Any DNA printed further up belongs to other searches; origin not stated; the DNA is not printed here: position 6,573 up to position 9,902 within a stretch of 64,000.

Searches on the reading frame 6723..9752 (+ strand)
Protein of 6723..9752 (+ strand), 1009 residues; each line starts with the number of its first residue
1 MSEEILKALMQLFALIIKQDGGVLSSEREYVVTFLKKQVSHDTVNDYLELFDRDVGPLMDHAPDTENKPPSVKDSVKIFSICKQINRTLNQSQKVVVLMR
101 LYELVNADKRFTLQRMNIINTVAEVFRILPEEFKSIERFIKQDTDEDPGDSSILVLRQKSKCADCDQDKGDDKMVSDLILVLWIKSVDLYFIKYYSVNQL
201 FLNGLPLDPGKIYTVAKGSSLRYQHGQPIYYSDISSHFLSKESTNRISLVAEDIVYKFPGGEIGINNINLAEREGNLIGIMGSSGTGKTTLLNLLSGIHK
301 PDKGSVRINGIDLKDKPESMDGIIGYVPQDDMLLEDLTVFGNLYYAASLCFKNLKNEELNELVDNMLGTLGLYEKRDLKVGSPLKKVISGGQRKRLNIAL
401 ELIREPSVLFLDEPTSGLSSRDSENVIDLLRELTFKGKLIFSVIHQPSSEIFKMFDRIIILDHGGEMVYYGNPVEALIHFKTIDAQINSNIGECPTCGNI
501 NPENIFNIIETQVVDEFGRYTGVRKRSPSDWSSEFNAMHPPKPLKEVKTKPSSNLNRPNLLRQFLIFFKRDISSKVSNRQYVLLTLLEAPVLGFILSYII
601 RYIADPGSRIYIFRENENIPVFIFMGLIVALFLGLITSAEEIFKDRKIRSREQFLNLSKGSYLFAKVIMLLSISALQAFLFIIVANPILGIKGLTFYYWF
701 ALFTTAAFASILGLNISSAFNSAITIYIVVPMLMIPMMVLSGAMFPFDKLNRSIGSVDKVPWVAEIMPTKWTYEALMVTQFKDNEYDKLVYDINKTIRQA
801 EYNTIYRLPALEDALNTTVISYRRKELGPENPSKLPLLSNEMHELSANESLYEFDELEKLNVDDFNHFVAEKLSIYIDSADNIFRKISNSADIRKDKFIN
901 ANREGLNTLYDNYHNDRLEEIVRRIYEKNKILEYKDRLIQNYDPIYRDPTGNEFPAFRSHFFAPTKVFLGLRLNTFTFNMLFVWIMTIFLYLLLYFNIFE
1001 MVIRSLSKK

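Call 56: search_protein_families(library=pfam, proteins=[window:6723-9752:+], max_evalue=0.00001)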
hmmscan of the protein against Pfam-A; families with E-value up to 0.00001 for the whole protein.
window:6723-9752:+ (1009 aa): 4 families
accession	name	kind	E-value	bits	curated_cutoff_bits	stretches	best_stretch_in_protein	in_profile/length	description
PF00005.33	ABC_tran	-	2.8e-31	109.4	25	1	266-416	2-137/137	ABC transporter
PF01061.29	ABC2_membrane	-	5.7e-24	85.3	26.9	1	562-781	1-211/211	ABC-2 type transporter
PF12698.13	ABC2_membrane_3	-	5.3e-14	52.5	31.6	1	621-781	163-320/347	ABC-2 family transporter protein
PF05099.18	TerB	-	5.9e-09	36.7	24.4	1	8-136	3-116/118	Tellurite resistance protein TerB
